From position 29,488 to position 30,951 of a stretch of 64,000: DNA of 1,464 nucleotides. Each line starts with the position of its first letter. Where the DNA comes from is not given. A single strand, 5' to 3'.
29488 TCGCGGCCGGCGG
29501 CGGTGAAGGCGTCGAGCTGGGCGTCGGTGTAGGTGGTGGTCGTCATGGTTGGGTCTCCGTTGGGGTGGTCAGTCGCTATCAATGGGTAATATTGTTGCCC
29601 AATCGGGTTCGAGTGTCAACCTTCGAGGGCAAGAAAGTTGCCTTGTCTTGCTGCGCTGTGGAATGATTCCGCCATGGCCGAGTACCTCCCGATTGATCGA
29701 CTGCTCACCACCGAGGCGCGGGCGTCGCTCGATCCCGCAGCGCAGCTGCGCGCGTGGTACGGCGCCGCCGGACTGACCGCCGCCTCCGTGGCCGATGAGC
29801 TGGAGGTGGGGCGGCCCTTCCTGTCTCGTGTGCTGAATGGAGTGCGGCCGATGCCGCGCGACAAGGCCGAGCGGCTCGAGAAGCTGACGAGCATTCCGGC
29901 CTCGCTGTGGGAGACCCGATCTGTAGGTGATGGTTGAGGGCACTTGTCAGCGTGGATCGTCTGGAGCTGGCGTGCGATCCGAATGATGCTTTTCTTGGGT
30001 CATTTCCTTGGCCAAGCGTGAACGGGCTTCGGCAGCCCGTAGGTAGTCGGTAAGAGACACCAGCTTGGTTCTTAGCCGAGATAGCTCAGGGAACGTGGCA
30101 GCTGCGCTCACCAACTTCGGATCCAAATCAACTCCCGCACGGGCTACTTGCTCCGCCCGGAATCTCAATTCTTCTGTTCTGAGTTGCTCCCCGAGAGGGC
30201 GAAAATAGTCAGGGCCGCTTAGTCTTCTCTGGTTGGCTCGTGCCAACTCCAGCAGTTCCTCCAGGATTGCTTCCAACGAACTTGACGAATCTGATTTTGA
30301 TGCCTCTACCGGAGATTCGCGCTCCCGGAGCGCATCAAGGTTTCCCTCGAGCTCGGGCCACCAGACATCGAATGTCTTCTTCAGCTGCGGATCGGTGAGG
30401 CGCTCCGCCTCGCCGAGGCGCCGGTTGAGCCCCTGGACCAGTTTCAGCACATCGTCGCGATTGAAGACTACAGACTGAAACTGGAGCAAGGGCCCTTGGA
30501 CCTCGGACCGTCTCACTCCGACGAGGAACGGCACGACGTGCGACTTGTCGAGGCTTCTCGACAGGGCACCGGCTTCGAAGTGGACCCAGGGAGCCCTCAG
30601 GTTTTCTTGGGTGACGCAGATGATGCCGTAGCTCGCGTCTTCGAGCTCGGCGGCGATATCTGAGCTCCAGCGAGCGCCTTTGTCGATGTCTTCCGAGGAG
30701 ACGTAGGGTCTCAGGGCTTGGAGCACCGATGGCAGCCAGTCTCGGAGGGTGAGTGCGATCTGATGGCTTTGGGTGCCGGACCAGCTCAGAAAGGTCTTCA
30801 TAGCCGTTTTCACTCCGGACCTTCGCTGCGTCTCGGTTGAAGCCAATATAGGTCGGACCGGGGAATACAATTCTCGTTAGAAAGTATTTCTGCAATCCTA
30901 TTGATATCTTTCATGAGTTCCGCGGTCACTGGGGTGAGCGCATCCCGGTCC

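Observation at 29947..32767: Three-gene operon: two tandem TIR-domain proteins plus a single-pass coiled-coil membrane protein. Candidate novel Thoeris-like anti-phage system.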

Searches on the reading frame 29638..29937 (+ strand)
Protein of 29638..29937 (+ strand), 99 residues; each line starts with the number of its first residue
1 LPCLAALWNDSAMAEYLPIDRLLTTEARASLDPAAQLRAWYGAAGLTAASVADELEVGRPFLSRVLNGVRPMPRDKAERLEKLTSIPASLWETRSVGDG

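Call 47: search_protein_families(library=pfam, proteins=[window:29638-29937:+], max_evalue=0.001)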
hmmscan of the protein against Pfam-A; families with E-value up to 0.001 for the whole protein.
window:29638-29937:+ (99 aa): 1 family
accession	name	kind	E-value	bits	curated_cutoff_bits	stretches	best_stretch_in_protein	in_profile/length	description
PF13560.12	HTH_31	-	2e-07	31.6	27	1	34-84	3-54/64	Helix-turn-helix domain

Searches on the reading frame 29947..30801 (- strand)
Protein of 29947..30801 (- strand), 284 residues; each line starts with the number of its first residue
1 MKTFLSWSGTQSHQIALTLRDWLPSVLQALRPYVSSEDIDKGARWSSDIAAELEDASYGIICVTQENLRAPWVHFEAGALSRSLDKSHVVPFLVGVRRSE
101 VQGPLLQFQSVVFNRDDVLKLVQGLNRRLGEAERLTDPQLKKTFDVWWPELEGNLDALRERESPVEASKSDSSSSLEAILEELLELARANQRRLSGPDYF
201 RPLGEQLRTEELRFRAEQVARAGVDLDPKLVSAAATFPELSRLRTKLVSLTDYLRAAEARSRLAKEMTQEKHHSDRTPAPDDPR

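Call 3: search_protein_families(library=pfam, proteins=[window:29947-30801:-], max_evalue=0.1)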
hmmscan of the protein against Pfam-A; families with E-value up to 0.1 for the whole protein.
window:29947-30801:- (284 aa): 2 families
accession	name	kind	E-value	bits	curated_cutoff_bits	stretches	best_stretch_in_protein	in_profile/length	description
PF13676.11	TIR_2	-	2.1e-08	35.1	28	1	4-114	2-109/122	TIR domain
PF09336.16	Vps4_C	-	0.068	13.6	21.3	0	14-48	26-59/61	Vps4 C terminal oligomerisation domain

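Call 4: search_protein_families(library=padloc, proteins=[window:29947-30801:-], max_evalue=0.1)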
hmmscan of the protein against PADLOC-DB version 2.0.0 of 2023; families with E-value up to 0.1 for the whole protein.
window:29947-30801:- (284 aa): 1 family
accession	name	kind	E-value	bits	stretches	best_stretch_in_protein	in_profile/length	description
PDLC03016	TIR-TM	-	1.1e-93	312.3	1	1-203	1-204/293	-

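Call 5: search_protein_families(library=ncbifam, proteins=[window:29947-30801:-], max_evalue=0.1)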
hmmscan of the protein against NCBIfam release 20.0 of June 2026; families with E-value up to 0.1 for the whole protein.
window:29947-30801:- (284 aa): 0 families

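Call 6: search_protein_families(library=phrogs, proteins=[window:29947-30801:-], max_evalue=0.1)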
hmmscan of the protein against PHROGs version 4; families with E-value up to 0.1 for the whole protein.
window:29947-30801:- (284 aa): 1 family
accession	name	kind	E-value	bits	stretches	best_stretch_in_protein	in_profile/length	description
phrog_13899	-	unknown function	2.9e-75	254.3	1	1-202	1-199/275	-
